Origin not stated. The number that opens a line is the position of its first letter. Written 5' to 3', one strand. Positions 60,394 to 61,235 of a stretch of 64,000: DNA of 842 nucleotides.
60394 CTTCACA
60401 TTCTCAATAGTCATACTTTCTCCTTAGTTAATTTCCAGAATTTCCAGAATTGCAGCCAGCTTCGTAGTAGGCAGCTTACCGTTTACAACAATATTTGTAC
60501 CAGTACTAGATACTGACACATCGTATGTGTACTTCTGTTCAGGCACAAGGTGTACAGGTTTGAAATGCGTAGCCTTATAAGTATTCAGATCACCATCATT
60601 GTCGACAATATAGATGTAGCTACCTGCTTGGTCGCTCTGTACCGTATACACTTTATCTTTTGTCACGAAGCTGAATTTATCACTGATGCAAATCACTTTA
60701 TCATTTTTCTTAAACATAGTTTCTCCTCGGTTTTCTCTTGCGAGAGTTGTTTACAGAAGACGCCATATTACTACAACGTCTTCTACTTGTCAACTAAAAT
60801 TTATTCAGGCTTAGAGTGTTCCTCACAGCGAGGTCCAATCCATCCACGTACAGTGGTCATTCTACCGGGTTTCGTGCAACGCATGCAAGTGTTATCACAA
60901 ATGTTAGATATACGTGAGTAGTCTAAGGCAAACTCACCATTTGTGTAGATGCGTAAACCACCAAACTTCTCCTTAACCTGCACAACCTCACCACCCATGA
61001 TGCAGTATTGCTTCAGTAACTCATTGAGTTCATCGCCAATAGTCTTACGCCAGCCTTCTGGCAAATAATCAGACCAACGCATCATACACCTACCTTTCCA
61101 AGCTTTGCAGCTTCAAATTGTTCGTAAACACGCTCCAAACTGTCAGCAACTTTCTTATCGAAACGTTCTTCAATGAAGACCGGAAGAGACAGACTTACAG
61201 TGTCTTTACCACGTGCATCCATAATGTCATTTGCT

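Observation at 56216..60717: Expanded family of small KOW/SH3-like proteins (at least 7 paralogs) in the early region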

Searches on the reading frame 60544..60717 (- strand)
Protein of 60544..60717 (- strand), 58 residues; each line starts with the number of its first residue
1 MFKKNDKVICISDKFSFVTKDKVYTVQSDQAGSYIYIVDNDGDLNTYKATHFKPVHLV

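Call 18: search_protein_families(library=pfam, proteins=[window:60544-60717:-], max_evalue=10)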
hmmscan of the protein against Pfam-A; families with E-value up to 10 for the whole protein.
seq(58 aa): 2 families
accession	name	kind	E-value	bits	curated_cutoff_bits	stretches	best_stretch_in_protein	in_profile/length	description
PF20111.4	DUF6501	-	0.00041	20.6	23.8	1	17-53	30-65/67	Family of unknown function (DUF6501)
PF18630.7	Peptidase_M60_C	-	0.051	14.3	26.2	1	2-42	25-61/65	Peptidase M60 C-terminal domain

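Call 73: search_solved_structures(query=A4, max_evalue=10, show_alignments=2)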
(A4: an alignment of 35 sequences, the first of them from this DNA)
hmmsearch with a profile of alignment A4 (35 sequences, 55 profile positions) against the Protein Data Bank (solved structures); distinct sequences matched with E-value up to 10: 23.
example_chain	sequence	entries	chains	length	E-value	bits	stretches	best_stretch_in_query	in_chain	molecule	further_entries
6eri_AU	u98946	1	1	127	0.054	16.6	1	3-40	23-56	50S ribosomal protein L24, chloroplastic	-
4xi6_A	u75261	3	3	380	0.1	15.7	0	21-49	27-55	E3 ubiquitin-protein ligase MIB1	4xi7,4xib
5h1s_W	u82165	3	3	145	0.11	15.6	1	3-40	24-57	50S ribosomal protein L24, chloroplastic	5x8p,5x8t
3qyg_B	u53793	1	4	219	0.12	15.6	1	2-30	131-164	Co-type Nitrile Hydratase beta subunit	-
3qxe_B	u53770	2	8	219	0.12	15.6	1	2-30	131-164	Co-type Nitrile Hydratase beta subunit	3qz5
3qz9_B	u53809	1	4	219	0.12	15.6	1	2-30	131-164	Co-type Nitrile Hydratase beta subunit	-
3qyh_B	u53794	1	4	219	0.12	15.6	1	2-30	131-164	Co-type Nitrile Hydratase beta subunit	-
5mmi_V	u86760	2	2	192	0.19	14.9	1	3-40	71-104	plastid ribosomal protein uL24c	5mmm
9kc5_E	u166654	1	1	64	0.19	14.8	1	3-53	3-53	Photosystem I subunit IV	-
4v61_BW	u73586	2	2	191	0.21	14.7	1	3-40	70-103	Ribosomal Protein L24 | 50S ribosomal protein L24, chloroplastic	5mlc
8fha_A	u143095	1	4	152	0.26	14.5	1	4-30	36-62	Adhesin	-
6v39_T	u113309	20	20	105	0.38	13.9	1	3-39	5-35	50S ribosomal protein L24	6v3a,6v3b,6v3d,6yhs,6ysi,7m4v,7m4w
2dd4_A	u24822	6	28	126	0.45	13.7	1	1-34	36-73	Thiocyanate hydrolase alpha subunit | Thiocyanate hydrolase subunit alpha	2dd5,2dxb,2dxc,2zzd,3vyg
7y5e_OL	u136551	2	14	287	0.55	13.4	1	16-45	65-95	Oxygen-evolving enhancer protein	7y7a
8jjr_e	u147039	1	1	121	0.59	13.3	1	3-41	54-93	PsaE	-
8crx_t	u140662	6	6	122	0.67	13.1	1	3-32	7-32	50S ribosomal protein L24 | Large ribosomal subunit protein uL24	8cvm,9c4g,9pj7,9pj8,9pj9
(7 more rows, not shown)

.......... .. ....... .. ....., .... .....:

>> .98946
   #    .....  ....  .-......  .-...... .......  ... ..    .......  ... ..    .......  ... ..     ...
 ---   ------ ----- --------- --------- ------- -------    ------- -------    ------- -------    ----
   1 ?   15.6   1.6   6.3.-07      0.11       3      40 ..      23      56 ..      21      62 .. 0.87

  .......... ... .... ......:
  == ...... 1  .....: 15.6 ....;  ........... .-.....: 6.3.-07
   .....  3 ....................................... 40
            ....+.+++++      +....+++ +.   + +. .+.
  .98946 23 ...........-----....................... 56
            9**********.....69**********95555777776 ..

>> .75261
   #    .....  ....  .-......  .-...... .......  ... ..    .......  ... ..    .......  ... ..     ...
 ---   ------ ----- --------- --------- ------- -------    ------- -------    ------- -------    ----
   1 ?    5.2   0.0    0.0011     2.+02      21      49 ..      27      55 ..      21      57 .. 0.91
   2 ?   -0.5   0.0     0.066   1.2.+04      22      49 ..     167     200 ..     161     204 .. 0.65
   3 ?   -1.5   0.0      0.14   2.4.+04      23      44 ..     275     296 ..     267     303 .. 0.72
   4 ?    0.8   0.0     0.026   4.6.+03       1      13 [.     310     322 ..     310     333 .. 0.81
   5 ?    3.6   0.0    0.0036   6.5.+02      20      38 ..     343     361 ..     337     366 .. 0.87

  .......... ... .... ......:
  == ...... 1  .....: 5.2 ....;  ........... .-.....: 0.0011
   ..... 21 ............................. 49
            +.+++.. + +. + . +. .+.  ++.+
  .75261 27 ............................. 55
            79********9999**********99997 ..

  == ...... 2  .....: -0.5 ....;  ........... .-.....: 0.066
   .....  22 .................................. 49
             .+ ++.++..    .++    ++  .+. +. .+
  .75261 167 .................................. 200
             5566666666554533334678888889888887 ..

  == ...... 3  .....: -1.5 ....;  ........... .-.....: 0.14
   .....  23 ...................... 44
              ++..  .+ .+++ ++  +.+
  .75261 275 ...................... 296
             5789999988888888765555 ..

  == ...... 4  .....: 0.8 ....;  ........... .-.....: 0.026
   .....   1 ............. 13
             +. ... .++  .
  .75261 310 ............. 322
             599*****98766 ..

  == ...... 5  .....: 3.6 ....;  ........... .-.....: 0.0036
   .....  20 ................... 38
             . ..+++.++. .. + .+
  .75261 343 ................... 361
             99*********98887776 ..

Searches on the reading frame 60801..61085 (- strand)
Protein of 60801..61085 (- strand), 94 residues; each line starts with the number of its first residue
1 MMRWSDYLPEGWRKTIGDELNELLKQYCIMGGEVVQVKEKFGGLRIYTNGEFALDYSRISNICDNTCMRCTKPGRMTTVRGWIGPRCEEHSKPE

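Call 6: search_protein_families(library=pfam, proteins=[window:60801-61085:-], max_evalue=1)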
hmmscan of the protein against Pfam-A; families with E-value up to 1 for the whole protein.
window:60801-61085:- (94 aa): 1 family
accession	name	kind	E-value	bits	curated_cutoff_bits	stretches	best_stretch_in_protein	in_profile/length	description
PF01414.25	DSL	-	0.098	13.4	24.2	1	68-89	24-45/46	Delta serrate ligand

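Call 7: search_protein_families(library=phrogs, proteins=[window:60801-61085:-], max_evalue=0.1)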
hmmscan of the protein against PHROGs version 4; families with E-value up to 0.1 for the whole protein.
window:60801-61085:- (94 aa): 0 families

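Call 88: search_protein_families(library=ncbifam, proteins=[window:60801-61085:-], max_evalue=1)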
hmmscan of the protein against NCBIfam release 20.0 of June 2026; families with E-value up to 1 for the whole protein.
window:60801-61085:- (94 aa): 1 family
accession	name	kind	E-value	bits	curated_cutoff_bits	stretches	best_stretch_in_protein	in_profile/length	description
TIGR02480.1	fliN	equivalog_domain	0.075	13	84.05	1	14-42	39-67/77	flagellar motor switch protein FliN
